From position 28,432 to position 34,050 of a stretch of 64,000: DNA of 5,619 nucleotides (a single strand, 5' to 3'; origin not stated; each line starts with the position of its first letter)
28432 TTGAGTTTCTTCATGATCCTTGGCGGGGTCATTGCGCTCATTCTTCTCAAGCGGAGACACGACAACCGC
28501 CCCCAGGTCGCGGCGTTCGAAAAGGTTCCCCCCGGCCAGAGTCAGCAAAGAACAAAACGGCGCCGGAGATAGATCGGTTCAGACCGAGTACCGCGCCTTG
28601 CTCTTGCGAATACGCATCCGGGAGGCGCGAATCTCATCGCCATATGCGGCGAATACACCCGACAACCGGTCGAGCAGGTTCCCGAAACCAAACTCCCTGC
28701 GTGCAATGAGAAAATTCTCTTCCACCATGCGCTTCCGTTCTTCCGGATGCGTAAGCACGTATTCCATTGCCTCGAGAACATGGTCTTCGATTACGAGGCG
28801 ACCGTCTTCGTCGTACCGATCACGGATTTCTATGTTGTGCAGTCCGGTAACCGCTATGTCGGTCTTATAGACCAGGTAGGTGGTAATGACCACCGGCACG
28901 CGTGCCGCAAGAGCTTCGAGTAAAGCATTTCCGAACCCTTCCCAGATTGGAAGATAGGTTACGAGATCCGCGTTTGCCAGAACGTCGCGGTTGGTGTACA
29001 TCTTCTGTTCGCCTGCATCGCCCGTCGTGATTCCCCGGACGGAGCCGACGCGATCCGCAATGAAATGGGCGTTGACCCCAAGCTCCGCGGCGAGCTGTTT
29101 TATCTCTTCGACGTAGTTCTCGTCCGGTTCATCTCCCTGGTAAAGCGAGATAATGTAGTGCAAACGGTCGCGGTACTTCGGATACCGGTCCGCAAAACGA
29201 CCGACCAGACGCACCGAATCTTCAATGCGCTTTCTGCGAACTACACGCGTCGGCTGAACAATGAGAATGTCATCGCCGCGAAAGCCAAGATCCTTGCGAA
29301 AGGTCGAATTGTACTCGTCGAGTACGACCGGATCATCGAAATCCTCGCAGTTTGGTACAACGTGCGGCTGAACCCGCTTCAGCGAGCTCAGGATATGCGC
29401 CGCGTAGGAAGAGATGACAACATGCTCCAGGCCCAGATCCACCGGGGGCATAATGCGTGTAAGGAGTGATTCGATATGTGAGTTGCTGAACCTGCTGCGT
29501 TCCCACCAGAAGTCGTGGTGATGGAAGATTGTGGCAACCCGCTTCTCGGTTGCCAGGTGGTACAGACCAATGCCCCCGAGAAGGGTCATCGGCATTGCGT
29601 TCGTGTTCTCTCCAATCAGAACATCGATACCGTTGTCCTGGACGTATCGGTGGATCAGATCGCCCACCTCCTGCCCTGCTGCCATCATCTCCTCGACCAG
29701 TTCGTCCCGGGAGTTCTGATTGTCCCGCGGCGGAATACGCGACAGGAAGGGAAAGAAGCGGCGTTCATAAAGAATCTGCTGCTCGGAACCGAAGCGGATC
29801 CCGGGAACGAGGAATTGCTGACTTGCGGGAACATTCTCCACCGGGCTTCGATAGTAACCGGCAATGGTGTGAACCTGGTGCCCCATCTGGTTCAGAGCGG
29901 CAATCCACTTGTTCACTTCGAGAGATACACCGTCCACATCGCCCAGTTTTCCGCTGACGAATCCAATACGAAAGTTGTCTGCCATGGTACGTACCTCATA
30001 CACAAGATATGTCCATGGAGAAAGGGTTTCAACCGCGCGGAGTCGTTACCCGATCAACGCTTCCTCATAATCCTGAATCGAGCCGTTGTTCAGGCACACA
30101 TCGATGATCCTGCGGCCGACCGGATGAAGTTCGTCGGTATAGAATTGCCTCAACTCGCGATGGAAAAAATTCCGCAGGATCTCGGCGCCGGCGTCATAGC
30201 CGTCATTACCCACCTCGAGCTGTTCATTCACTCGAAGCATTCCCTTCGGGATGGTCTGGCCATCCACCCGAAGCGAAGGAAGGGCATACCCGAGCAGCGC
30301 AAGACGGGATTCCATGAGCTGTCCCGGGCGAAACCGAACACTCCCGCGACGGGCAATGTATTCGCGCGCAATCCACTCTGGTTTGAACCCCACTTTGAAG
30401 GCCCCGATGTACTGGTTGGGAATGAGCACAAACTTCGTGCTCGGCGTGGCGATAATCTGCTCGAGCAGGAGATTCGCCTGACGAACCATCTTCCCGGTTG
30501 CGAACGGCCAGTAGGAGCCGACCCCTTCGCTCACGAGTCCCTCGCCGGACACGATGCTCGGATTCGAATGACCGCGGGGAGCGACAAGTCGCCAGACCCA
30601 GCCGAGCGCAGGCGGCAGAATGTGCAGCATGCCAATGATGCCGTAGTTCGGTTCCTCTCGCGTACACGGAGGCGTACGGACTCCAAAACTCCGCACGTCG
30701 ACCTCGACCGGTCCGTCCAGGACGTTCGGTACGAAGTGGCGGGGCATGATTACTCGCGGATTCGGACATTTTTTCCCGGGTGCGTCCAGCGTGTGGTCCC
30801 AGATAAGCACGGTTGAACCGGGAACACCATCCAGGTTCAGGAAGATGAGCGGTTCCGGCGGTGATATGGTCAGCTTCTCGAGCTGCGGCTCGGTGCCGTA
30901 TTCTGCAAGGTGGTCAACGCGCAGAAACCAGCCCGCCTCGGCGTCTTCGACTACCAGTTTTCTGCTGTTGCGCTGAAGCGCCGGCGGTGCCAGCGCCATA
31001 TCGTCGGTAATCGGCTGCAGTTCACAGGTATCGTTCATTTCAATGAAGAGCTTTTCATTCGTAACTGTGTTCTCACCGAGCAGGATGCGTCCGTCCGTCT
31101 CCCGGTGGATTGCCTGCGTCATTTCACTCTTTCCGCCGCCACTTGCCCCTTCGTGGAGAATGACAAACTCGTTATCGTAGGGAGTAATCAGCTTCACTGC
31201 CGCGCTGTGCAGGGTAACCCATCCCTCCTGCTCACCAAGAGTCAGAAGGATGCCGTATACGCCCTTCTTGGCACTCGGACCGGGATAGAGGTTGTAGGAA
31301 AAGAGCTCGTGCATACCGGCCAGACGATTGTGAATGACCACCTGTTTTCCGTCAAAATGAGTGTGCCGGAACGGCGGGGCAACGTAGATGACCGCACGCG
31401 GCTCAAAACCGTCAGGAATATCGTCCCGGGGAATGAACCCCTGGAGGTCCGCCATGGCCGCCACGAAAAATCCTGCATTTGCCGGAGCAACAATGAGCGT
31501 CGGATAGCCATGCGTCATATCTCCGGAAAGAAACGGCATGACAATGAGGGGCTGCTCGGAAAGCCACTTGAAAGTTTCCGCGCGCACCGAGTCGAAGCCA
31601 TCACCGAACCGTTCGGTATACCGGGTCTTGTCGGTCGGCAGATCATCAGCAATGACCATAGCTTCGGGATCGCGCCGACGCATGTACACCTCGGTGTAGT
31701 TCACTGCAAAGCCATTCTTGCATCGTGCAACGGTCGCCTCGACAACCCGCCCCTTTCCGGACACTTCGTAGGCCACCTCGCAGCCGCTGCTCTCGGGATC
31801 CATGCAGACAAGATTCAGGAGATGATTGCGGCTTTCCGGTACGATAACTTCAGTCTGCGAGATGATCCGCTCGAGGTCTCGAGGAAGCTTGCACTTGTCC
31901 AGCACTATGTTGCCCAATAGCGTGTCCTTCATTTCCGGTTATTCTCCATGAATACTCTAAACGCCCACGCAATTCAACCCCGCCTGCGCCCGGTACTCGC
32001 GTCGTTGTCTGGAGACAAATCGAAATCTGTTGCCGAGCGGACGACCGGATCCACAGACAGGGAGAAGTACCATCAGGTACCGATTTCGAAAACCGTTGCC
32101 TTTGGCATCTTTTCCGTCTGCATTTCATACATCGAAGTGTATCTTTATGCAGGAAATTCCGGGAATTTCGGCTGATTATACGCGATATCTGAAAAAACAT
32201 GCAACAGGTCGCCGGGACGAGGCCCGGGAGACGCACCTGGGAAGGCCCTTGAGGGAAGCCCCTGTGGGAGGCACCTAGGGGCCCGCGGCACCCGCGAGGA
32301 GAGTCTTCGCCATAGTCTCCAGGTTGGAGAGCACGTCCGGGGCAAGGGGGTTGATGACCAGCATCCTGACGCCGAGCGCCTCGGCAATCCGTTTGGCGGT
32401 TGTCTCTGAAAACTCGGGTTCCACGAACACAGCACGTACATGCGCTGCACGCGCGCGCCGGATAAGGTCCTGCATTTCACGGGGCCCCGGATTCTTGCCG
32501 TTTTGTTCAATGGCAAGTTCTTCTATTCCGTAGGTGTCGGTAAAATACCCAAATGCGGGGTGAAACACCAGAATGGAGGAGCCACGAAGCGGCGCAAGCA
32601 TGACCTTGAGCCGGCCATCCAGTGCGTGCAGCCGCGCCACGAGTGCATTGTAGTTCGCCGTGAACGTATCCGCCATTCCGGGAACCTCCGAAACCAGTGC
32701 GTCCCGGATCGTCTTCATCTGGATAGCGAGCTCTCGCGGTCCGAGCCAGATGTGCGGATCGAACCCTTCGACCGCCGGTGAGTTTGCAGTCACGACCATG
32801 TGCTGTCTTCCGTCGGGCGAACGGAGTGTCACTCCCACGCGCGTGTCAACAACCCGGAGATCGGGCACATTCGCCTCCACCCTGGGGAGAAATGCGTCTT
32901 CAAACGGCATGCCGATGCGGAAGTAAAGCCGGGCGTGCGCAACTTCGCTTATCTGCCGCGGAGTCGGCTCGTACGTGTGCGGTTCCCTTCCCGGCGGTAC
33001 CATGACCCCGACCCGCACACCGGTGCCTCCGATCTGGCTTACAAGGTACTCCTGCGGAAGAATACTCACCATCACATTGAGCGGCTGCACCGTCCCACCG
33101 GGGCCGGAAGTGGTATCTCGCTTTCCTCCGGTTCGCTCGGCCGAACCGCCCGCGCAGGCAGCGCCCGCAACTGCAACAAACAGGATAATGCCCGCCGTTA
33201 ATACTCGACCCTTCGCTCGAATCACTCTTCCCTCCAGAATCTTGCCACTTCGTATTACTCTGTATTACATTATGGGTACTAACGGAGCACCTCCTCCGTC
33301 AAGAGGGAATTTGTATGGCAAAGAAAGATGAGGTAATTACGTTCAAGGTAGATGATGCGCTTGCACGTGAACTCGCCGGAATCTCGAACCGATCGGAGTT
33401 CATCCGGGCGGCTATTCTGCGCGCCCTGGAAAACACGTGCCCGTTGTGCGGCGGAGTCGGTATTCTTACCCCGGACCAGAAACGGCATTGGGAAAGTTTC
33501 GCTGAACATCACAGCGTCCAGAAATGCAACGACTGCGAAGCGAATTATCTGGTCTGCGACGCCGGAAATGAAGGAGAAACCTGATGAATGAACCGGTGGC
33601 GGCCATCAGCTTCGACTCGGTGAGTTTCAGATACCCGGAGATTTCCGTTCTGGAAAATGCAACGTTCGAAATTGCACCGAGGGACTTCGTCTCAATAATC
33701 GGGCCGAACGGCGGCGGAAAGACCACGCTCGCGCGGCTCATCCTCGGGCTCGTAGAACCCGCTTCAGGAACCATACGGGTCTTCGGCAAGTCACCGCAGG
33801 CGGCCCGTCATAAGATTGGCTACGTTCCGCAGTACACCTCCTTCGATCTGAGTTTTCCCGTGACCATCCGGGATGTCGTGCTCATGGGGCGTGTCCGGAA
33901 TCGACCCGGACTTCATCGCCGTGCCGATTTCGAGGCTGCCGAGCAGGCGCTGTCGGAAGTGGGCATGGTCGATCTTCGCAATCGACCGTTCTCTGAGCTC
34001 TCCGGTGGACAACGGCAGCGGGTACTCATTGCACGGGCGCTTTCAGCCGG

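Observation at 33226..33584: RHH + Cys/His metal-binding regulator embedded in a znuA / znuCB locus: candidate non-Zur zinc sensor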

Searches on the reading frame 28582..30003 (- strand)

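Call 39: search_protein_families(library=pfam, proteins=[window:28582-30003:-], max_evalue=0.0001)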
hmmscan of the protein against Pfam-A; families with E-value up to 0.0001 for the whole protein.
window:28582-30003:- (474 aa): 2 families
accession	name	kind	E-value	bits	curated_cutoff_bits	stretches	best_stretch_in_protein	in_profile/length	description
PF00534.26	Glycos_transf_1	-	2e-10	40.9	26.4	1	337-379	85-127/172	Glycosyl transferases group 1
PF13692.12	Glyco_trans_1_4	-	3.8e-06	27.6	27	1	339-376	71-108/142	Glycosyl transferases group 1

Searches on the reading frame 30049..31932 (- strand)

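Call 39: search_protein_families(library=pfam, proteins=[window:30049-31932:-], max_evalue=0.0001)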
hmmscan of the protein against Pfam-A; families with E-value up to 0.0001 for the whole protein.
window:30049-31932:- (628 aa): 1 family
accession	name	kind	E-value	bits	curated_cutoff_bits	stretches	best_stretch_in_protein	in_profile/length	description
PF16260.11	DUF4914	-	0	1050.1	25.7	1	16-624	1-610/612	Domain of unknown function (DUF4914)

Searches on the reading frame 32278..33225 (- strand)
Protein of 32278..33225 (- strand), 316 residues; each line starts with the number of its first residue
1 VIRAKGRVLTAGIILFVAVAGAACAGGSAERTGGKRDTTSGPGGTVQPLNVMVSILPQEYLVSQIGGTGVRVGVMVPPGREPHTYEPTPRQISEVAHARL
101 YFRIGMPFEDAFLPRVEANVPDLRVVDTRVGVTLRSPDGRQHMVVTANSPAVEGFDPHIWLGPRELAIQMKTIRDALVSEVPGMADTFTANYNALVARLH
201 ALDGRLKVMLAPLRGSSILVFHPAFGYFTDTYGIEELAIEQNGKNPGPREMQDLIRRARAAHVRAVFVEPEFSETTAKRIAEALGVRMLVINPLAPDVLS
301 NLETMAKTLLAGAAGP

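Call 3: search_protein_families(library=pfam, proteins=[window:32278-33225:-], max_evalue=1)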
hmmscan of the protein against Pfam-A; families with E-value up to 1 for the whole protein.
window:32278-33225:- (316 aa): 1 family
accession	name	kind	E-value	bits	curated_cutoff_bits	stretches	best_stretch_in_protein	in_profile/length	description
PF01297.22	ZnuA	-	1.2e-59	202.4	29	1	51-297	1-242/263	Zinc-uptake complex component A periplasmic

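Call 4: search_protein_families(library=ncbifam, proteins=[window:32278-33225:-], max_evalue=1)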
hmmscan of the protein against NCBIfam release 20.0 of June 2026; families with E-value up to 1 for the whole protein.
window:32278-33225:- (316 aa): 9 families
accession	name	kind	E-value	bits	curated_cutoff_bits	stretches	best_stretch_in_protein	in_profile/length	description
NF040870.1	AztC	equivalog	2e-33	116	350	1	53-308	3-261/277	zinc ABC transporter substrate-binding protein AztC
NF053842.1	MnTportMntCDein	equivalog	1.6e-32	112.9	400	1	49-310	6-268/281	manganese ABC transporter substrate-binding protein MntC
NF007091.2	PRK09545.1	equivalog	2.1e-24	86.3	268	1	50-304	26-300/318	zinc ABC transporter substrate-binding protein ZnuA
TIGR03772.1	anch_rpt_subst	equivalog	2.8e-23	82.3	350.45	2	155-291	316-458/486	anchored repeat ABC transporter, substrate-binding protein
NF033605.1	Zn_bnd_ABC_AdcA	exception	8.8e-22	77.7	700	2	153-282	150-280/517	zinc ABC transporter substrate-binding lipoprotein AdcA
NF040928.1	ABC_lipo_SloC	subfamily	4.6e-16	58.8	525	1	61-285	40-265/304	metal ABC transporter substrate-binding lipoprotein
NF053703.1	Mn_SBP_EfaA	exception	8.4e-16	58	485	1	54-287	43-274/310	Mn/Fe ABC transporter substrate-binding lipoprotein EfaA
NF047355.1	ABC_bind_Mn_Staph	exception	2.1e-11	43.6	500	1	60-283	44-269/309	manganese ABC transporter substrate-binding lipoprotein MntC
NF058595.1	invert_tail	domain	0.22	11.9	37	1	7-41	55-89/113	lipo-invert putative C-terminal anchoring domain-containing protein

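Call 27: search_solved_structures(query=window:32278-33225:-, max_evalue=1e-10, show_alignments=2)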
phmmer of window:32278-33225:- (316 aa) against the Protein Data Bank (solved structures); distinct sequences matched with E-value up to 1e-10: 41.
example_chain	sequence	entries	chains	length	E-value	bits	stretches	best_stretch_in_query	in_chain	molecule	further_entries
2ov1_A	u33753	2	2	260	1.1e-45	159.4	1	49-309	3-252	Periplasmic binding protein component of an ABC type zinc uptake transporter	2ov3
1pq4_A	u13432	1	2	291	5.9e-45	157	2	151-309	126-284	periplasmic binding protein component of an ABC type zinc uptake transporter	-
7jj8_B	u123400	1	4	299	2.1e-22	83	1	49-295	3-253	Zinc-binding lipoprotein AdcA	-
7jj9_A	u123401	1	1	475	8.4e-22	81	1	49-295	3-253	Zinc-binding lipoprotein AdcA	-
7rcj_A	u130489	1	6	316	5.8e-21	78.3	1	43-298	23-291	High-affinity zinc uptake system protein ZnuA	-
2xh8_A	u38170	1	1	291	1.4e-20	77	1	50-298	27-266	ZINC ABC TRANSPORTER, PERIPLASMIC ZINC-BINDING PROTEIN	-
4bbp_A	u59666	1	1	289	7.6e-20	74.6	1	51-298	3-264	ZINC ABC TRANSPORTER, PERIPLASMIC ZINC-BINDING PROTEIN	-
2xqv_A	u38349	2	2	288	8.7e-20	74.4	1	51-298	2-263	ZINC ABC TRANSPORTER, PERIPLASMIC ZINC-BINDING PROTEIN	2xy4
5w56_A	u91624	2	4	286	1.3e-19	73.9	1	47-301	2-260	Periplasmic solute binding protein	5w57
2o1e_A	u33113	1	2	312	1.9e-19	73.3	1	44-294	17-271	YcdH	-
2ogw_A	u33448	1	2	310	3.9e-19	72.3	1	49-298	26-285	High-affinity zinc uptake system protein znuA precursor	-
4irm_A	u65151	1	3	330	6.4e-19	71.6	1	5-288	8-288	Mn transporter; MntC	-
6xpn_B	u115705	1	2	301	8.4e-19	71.2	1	45-301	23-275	Periplasmic solute binding protein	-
2osv_A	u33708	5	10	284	1.2e-18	70.6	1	51-298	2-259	High-affinity zinc uptake system protein znuA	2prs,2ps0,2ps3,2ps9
6q1c_A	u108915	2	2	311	2.8e-18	69.5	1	40-287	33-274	Periplasmic chelated iron-binding protein YfeA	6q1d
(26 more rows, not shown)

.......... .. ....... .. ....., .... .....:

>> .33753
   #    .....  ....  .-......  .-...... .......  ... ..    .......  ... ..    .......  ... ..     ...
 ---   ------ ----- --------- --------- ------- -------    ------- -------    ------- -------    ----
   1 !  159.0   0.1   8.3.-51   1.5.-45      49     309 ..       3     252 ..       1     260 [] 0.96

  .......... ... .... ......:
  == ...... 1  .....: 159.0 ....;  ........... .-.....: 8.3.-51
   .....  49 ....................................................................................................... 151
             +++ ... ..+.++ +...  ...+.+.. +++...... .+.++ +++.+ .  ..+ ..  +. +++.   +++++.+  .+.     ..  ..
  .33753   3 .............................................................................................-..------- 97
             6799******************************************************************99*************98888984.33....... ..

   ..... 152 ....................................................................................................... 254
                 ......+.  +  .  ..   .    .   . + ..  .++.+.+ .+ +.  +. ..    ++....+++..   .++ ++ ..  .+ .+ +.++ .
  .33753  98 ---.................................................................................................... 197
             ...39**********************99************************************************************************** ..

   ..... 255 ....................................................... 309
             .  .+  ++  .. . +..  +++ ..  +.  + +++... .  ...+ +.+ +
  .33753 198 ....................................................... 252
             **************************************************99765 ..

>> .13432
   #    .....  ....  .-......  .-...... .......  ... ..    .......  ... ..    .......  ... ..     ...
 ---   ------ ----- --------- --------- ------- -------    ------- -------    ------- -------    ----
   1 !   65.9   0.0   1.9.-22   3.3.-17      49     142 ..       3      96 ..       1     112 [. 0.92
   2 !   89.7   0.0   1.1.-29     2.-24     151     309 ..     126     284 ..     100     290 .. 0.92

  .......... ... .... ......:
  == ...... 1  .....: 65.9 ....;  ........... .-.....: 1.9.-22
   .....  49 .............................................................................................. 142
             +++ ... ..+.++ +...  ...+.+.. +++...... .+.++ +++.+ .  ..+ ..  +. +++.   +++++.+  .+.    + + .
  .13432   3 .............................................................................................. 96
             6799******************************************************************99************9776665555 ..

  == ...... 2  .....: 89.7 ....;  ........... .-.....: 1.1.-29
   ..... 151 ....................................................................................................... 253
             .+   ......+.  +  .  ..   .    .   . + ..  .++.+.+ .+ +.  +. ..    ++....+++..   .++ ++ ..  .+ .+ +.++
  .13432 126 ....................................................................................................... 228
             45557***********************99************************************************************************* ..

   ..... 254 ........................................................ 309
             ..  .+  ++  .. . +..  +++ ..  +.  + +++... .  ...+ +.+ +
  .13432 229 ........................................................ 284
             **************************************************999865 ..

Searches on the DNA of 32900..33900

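Call 53: search_rna_families(source=window, start=32900, end=33900, threshold=evalue, max_evalue=1)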
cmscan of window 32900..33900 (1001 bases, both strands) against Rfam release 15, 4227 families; matches with E-value up to 1: 0.
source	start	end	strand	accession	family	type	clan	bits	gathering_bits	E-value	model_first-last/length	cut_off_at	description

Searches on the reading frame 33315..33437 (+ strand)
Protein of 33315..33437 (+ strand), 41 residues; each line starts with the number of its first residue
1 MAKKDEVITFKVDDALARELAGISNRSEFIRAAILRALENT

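Call 64: search_solved_structures(query=window:33315-33437:+, max_evalue=10, show_alignments=3)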
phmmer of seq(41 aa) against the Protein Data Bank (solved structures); distinct sequences matched with E-value up to 10: 1.
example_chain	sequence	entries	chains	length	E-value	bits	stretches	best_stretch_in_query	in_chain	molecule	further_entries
5gy2_C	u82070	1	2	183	0.95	13.1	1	14-35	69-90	Flagellin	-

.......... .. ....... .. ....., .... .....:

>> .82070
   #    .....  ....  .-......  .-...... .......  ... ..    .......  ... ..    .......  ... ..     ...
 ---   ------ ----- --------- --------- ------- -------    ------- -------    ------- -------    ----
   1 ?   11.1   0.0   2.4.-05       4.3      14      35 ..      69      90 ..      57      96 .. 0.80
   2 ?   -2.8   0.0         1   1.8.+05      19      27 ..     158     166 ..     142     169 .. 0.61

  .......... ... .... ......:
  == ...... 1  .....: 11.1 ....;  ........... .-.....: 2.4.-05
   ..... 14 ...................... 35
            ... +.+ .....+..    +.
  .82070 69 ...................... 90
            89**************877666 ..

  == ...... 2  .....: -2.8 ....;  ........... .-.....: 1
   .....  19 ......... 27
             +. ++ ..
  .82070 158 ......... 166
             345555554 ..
